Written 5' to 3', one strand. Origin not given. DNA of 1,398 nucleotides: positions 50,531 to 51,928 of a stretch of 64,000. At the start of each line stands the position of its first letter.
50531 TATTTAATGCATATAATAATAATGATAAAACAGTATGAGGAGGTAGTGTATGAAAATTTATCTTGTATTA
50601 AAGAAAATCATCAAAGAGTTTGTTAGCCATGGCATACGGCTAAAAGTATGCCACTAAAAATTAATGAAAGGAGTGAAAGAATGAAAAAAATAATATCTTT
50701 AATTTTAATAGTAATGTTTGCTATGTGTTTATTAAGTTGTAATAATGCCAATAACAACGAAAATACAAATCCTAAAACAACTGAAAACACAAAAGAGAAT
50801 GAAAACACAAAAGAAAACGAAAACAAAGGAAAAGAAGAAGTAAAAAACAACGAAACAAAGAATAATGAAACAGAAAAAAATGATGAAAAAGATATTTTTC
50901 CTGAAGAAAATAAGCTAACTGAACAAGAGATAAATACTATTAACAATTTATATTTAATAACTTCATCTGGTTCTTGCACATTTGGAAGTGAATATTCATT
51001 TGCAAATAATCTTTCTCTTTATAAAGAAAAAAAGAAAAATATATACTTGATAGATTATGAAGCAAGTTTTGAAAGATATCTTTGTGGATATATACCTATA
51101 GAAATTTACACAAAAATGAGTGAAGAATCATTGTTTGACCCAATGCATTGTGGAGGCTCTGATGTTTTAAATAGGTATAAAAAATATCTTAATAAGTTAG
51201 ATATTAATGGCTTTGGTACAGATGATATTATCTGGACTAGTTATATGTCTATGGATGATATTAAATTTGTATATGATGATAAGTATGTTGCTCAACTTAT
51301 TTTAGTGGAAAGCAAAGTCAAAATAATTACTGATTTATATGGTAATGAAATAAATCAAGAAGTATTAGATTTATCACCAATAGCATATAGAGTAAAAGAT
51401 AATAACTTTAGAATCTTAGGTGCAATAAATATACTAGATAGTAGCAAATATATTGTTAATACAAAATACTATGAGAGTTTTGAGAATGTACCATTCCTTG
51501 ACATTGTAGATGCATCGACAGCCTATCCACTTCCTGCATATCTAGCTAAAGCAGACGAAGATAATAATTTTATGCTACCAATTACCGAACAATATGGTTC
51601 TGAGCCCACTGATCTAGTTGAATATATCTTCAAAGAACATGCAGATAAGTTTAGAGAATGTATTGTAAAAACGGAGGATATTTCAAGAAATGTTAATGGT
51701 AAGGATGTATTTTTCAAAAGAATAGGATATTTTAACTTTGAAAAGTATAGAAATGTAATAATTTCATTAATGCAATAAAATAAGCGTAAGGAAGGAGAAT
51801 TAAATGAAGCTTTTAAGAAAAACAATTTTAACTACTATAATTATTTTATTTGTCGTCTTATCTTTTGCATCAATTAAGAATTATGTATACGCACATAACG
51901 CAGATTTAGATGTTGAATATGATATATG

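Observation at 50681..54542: Lipoprotein + large secreted metzincin (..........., snapalysin-type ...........) with Big_2 domain: accessory-looking protease module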

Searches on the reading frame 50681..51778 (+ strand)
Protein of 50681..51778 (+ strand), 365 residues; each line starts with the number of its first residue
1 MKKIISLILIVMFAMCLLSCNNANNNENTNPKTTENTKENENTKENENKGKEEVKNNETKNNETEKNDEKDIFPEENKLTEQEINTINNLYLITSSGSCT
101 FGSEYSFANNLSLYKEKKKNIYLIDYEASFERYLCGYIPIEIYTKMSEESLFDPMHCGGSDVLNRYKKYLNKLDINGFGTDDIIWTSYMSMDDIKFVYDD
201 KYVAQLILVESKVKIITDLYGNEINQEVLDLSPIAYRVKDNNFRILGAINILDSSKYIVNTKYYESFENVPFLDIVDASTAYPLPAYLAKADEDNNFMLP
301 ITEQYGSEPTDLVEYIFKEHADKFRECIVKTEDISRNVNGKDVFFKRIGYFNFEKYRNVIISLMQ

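Call 3: search_protein_families(library=pfam, proteins=[window:50681-51778:+], max_evalue=1)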
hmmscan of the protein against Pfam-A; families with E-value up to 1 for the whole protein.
window:50681-51778:+ (365 aa): 13 families
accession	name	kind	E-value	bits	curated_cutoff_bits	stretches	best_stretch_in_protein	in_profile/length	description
PF16810.10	RXLR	-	0.0076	17.1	26.9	1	6-74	4-77/141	RXLR phytopathogen effector protein, Avirulence activity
PF06237.18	SLC52_ribofla_tr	-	0.022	14.2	27.9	1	7-93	197-274/429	Solute carrier family 52, riboflavin transporter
PF14851.11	FAM176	-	0.033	14.4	31.5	1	4-68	35-97/152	FAM176 family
PF03348.21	Serinc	-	0.072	12.4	24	1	7-71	290-355/434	Serine incorporator (Serinc)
PF24871.1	Piezo_TM1-24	-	0.087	11.7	28.8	1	7-66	101-160/682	Piezo TM1-24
PF08496.15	Peptidase_S49_N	-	0.11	13.1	27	1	4-129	13-100/147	Peptidase family S49 N-terminal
PF22770.2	POP1_C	-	0.12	13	24.3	1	26-83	36-97/174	POP1 C-terminal domain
PF15807.10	MAP17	-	0.17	12.3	29.6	1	8-77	44-116/122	Membrane-associated protein 117 kDa, PDZK1-interacting protein 1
PF22251.1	PFF1_TM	-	0.19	11.6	32.3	1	21-81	121-181/300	Vacuolar membrane protease, transmembrane domain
PF07168.17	Ureide_permease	-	0.2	10.8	27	1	12-68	111-167/359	Ureide permease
PF02487.23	CLN3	-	0.28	10.6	31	1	5-90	154-234/395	CLN3 protein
PF02535.28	Zip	-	0.29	10.8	35.1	1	21-82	103-164/323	ZIP Zinc transporter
PF01080.22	Presenilin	-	0.85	8.7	34.3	0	27-68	234-292/408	Presenilin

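Call 4: search_protein_families(library=ncbifam, proteins=[window:50681-51778:+], max_evalue=1)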
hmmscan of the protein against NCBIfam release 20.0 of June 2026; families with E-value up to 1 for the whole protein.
window:50681-51778:+ (365 aa): 22 families
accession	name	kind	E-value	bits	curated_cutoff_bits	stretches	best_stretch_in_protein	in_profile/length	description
NF053819.1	EF0750_LPXTG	subfamily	0.00034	21.1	47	1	1-83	1-83/105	EF2685/EF0750 family sortase-dependent surface protein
NF038340.1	SAR2788_fam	subfamily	0.00086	19.1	50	1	2-100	2-92/177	SAR2788 family putative toxin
NF050142.1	PG1828_fam_lipo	equivalog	0.0011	19.6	50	1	1-35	1-34/59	PG1828 family lipoprotein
TIGR00585.2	mutl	equivalog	0.0018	17.2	180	1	26-157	362-496/555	DNA mismatch repair endonuclease MutL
NF041428.1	TrsH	subfamily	0.0032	17.6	150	1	1-77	1-73/149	TrsH/TraH family protein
NF040528.1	SP_0198_lipo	equivalog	0.0037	17.2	100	1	2-57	1-56/144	SP_0198 family lipoprotein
TIGR02898.1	spore_YhcN_YlaJ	subfamily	0.0047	17.3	99.75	1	7-71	2-54/158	YhcN/YlaJ family sporulation lipoprotein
NF042931.1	SAG1386_EF1546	equivalog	0.0071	16.4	80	1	5-68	37-101/158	SAG1386/EF1546 family surface-associated protein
NF033729.0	borfam54_2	equivalog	0.032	14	30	1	5-107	9-111/226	complement regulator-acquiring protein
NF053689.1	BamJ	equivalog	0.037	14.3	100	1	1-77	1-85/184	BamJ family beta-barrel-assembly machinery protein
NF033636.1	acid_shock_Asr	equivalog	0.043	14.6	50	1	1-68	1-67/119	acid resistance repetitive basic protein Asr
TIGR02896.1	spore_III_AF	equivalog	0.07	13.5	61.3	1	2-62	34-94/106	stage III sporulation protein AF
TIGR00886.1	2A0108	subfamily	0.073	12.1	311.7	1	4-119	176-256/368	NarK family nitrate/nitrite MFS transporter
NF040487.1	T3SS_CigR_fam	subfamily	0.086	13.2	78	1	11-70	6-61/148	anti-virulence regulator CigR family protein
NF038215.1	acineto_lipo_PV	hypoth_equivalog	0.097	12.4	33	1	3-34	1-30/55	NF038215 family lipoprotein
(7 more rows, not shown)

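Call 10: find_homologous_proteins(query=window:50681-51778:+)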
Query window:50681-51778:+ (365 aa): 2 proteins with E <= 0.001 among 2486 candidates.
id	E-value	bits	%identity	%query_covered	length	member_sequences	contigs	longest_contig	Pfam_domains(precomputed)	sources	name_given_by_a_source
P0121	4.8e-217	738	93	100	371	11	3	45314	-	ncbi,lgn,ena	-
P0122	9.6e-215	731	93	100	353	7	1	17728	-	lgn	-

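Call 36: find_homologous_proteins(query=A3)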
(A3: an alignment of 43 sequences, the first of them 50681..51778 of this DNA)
Query A3 (43 sequences) (365 aa, profile of the alignment): 11 proteins with E <= 0.001 among 6105 candidates.
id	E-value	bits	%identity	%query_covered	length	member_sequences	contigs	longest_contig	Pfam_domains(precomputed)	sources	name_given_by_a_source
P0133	9.7e-37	145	34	10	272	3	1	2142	-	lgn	-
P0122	8.0e-34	136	93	100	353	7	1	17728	-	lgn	-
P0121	4.1e-31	127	93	100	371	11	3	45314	-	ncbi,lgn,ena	-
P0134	1.3e-29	122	34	11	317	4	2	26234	-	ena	-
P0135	3.6e-29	121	52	7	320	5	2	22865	-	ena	-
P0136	1.3e-28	119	31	13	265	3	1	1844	-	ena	-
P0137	2.7e-26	111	52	7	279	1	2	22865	-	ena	-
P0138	6.8e-26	110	42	6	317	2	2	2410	-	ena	-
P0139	6.7e-25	107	30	8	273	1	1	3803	-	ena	-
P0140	6.7e-25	107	46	4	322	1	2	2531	-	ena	-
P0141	7.1e-21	93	-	-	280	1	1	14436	-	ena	-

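Call 51: predict_structure(alignment_id=A5)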
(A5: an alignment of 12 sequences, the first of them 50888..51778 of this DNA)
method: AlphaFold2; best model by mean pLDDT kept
length: 296 residues; sequences in the alignment: 12
mean_pLDDT: 31.3   pTM: 0.22
mean pLDDT of the five models: 31.3, 31.0, 30.8, 30.0, 28.9
residues with pLDDT >= 90: 0; 70-90: 0; 50-70: 9; < 50: 287
segments of 3 or more residues with pLDDT < 50: 1-247, 257-278, 280-296
pLDDT, mean of each block of 10 residues (from residue 1): 32 39 28 31 33 25 23 25 26 31 32 25 23 24 32 29 27 26 26 25 25 30 29 29 45 51 43 44 46 44
secondary structure, 60 per line:
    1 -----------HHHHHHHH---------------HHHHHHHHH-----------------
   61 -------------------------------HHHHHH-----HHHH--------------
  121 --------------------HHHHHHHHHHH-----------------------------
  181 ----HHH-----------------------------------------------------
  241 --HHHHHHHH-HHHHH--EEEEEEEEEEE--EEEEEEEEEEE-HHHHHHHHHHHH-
elements in order: H12-19 H35-43 H92-97 H103-106 H141-151 H243-250 H252-256 E259-269 E272-282 H284-295

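Call 73: find_encoding_contigs(protein=P0121, flank=6000, max_places=4)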
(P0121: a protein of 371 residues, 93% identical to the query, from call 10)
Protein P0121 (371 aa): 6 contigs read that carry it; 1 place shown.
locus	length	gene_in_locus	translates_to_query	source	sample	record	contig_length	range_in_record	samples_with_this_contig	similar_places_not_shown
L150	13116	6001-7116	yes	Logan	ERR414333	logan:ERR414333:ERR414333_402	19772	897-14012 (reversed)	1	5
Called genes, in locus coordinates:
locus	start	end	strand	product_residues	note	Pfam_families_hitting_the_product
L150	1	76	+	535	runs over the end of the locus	PF12072:RNase_Y_N, PF00013:KH_1, PF01966:HD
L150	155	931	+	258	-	PF00149:Metallophos, PF13277:YmdB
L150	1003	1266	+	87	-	PF04232:SpoVS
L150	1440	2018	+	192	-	PF13302:Acetyltransf_3, PF00583:Acetyltransf_1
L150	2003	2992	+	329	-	PF00485:PRK (weak)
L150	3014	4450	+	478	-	PF00919:UPF0004, PF04055:Radical_SAM, PF01938:TRAM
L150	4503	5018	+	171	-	PF10628:CotE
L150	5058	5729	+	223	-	PF00702:Hydrolase, PF13419:HAD_2, PF13242:Hydrolase_like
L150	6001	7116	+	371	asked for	-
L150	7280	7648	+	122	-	PF00892:EamA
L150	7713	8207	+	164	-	-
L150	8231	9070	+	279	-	PF00005:ABC_tran, PF02463:SMC_N (weak)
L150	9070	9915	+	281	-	PF01458:SUFBD_core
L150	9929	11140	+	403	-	PF00155:Aminotran_1_2, PF00266:Aminotran_5, PF01041:DegT_DnrJ_EryC1, PF01212:Beta_elim_lyase (weak), PF01053:Cys_Met_Meta_PP (weak)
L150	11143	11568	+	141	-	PF01592:NifU_N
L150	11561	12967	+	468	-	PF19295:SufBD_N, PF01458:SUFBD_core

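Call 74: find_encoding_contigs(protein=P0122, flank=6000, max_places=4)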
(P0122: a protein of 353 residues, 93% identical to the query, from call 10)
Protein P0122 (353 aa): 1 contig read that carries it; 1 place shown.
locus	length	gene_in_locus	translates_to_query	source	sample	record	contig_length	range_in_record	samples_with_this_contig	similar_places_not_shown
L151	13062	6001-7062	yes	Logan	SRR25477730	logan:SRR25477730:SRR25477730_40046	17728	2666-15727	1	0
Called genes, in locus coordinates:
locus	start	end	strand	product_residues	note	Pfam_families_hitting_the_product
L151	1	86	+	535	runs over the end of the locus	PF12072:RNase_Y_N, PF00013:KH_1, PF01966:HD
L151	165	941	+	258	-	PF00149:Metallophos, PF13277:YmdB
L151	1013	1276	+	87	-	PF04232:SpoVS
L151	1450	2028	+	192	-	PF13302:Acetyltransf_3, PF00583:Acetyltransf_1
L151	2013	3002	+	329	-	PF00485:PRK (weak)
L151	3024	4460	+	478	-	PF00919:UPF0004, PF04055:Radical_SAM, PF01938:TRAM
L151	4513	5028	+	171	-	PF10628:CotE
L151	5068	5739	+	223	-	PF00702:Hydrolase, PF13419:HAD_2, PF13242:Hydrolase_like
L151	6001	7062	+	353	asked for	-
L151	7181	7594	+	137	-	PF00892:EamA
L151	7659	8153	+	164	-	-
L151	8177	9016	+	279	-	PF00005:ABC_tran, PF02463:SMC_N (weak)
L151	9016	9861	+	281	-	PF01458:SUFBD_core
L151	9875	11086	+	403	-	PF00155:Aminotran_1_2, PF00266:Aminotran_5, PF01041:DegT_DnrJ_EryC1, PF01212:Beta_elim_lyase (weak), PF01053:Cys_Met_Meta_PP (weak)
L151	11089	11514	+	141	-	PF01592:NifU_N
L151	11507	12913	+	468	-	PF19295:SufBD_N, PF01458:SUFBD_core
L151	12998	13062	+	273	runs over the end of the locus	-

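Call 82: search_solved_structures(query=A3, max_evalue=10, show_alignments=2)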
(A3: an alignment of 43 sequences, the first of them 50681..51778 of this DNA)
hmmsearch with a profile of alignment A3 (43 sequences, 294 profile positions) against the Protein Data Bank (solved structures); distinct sequences matched with E-value up to 10: 6.
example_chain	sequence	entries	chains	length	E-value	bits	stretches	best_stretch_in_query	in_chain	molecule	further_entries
6all_A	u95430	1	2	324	0.082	15.9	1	1-51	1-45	Fe(3+)-citrate-binding protein yfmC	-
5z6b_A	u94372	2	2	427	0.16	15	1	1-27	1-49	Putative ABC transporter substrate-binding protein YesO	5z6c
9xf5_A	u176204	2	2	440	0.31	14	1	1-43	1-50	ABC transporter substrate-binding protein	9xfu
5ot1_A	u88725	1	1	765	1.7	11.6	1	1-36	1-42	Pullulanase type II, GH13 family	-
6e5f_A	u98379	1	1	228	2.1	11.3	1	6-66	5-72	Lipid binding protein LpqN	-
6e5d_A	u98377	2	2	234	2.1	11.3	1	6-66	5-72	Lipid binding protein LpqN | Probable conserved lipoprotein LpqN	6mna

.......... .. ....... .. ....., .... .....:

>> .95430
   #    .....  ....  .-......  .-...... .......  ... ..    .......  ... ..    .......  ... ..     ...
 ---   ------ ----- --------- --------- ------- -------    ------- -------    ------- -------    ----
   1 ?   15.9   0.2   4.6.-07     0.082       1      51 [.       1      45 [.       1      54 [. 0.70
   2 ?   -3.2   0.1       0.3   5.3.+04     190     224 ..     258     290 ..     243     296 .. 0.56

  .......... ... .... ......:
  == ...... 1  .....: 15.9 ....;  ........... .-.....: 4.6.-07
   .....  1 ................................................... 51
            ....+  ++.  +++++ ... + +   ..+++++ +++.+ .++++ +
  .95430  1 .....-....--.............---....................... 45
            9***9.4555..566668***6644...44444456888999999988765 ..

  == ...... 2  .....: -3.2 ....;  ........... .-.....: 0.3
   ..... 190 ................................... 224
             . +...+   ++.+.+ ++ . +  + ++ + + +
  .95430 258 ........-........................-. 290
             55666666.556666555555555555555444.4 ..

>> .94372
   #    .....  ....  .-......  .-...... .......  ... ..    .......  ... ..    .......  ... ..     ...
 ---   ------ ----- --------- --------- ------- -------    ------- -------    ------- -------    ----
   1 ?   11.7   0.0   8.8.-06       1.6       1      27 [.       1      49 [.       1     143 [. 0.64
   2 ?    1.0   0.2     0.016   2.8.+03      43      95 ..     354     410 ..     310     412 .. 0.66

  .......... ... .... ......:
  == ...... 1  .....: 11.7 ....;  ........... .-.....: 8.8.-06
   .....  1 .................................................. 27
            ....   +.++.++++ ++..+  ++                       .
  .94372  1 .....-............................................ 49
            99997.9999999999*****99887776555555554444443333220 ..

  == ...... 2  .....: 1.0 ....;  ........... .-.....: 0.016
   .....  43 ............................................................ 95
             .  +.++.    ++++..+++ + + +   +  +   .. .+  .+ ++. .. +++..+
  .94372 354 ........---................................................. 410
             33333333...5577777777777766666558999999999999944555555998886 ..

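Call 83: search_protein_families(library=pfam, alignment_id=A3, max_evalue=0.1)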
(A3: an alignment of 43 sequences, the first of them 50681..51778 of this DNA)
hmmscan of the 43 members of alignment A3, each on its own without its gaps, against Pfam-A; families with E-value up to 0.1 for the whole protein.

A. member 1, window:50681-51778:+ (365 aa): 5 families
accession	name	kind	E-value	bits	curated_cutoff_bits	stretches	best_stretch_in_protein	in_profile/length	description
PF16810.10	RXLR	-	0.0076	17.1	26.9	1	6-74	4-77/141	RXLR phytopathogen effector protein, Avirulence activity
PF06237.18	SLC52_ribofla_tr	-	0.022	14.2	27.9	1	7-93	197-274/429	Solute carrier family 52, riboflavin transporter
PF14851.11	FAM176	-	0.033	14.4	31.5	1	4-68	35-97/152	FAM176 family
PF03348.21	Serinc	-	0.072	12.4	24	1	7-71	290-355/434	Serine incorporator (Serinc)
PF24871.1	Piezo_TM1-24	-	0.087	11.7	28.8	0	7-66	101-160/682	Piezo TM1-24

B. families by the number of members that match (of 43 scanned): 20 families
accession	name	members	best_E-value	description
PF21827.1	New_glue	3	8.9e-06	New glue protein family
PF02095.21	Extensin_1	1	0.001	Extensin-like protein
PF01456.22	Mucin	1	0.0031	Mucin-like glycoprotein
PF16810.10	RXLR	1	0.0076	RXLR phytopathogen effector protein, Avirulence activity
PF17305.7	DUF5354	1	0.0085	Family of unknown function (DUF5354)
PF20193.3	DUF6556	1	0.01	Family of unknown function (DUF6556)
PF00305.24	Lipoxygenase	1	0.013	Lipoxygenase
PF06237.18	SLC52_ribofla_tr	1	0.022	Solute carrier family 52, riboflavin transporter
PF14851.11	FAM176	1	0.033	FAM176 family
PF16403.11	Bact_surface_Ig-like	1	0.037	Bacterial surface protein, Ig-like domain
PF25011.1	VSR_TRX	1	0.044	Vacuolar sorting receptor thioredoxin-like domain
PF11526.13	Pfc11_Clp1_ID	1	0.048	Pcf11, Clp1-interaction domain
PF09526.16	DUF2387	1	0.048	Probable metal-binding protein (DUF2387)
PF17346.7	DUF5376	1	0.061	Family of unknown function (DUF5376)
PF14979.11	TMEM52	1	0.064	Transmembrane 52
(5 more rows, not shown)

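Call 84: search_protein_families(library=phrogs, proteins=[window:50681-51778:+], max_evalue=0.01)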
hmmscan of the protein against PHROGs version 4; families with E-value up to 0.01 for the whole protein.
window:50681-51778:+ (365 aa): 8 families
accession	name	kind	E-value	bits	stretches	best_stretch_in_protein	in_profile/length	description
phrog_3727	-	unknown function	2.2e-05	25.4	1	1-83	1-82/209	-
phrog_15667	-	moron, auxiliary metabolic gene and host takeover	0.00038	21.4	1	1-63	1-63/208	superinfection exclusion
phrog_36328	-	unknown function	0.0014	19.3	1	5-88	10-89/173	-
phrog_3793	-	unknown function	0.0017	18.6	1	5-83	50-132/272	-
phrog_2682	-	unknown function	0.0028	19.5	0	1-39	1-37/52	-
phrog_25477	-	unknown function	0.0028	19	1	1-73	1-72/162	-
phrog_8870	-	unknown function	0.0086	16.9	0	1-66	1-63/156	-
phrog_902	-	unknown function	0.0092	17.3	0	1-67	5-72/118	-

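Call 90: find_encoding_contigs(protein=P0134, flank=5000, max_places=2)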
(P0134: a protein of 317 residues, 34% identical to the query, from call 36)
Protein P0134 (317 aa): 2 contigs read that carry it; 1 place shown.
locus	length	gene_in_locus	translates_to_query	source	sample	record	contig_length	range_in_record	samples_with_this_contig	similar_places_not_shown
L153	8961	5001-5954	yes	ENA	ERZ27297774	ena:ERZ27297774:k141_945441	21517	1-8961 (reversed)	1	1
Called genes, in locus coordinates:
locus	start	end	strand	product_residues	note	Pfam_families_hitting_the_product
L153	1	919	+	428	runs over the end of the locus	PF12897:Asp_aminotransf, PF00155:Aminotran_1_2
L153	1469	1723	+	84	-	-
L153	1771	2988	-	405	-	PF00579:tRNA-synt_1b, PF22421:SYY_C-terminal, PF01479:S4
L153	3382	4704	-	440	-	PF00919:UPF0004, PF04055:Radical_SAM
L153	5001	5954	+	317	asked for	-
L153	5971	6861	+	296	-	-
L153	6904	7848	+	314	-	-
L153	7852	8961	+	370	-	?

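Call 91: find_encoding_contigs(protein=P0141, flank=5000, max_places=2)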
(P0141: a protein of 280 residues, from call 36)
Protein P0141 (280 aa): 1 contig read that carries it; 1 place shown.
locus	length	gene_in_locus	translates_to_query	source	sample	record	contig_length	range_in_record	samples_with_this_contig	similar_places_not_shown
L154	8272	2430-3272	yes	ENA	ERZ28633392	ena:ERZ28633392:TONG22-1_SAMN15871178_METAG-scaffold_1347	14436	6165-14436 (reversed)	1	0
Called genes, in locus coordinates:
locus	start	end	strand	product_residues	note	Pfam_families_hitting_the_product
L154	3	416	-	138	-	?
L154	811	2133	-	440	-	PF00919:UPF0004, PF04055:Radical_SAM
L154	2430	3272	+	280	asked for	-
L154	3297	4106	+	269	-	-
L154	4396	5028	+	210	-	PF14681:UPRTase, PF00156:Pribosyltran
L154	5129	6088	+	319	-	PF00849:PseudoU_synth_2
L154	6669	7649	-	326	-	-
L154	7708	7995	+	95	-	PF07873:YabP (weak)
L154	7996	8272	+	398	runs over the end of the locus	PF06898:YqfD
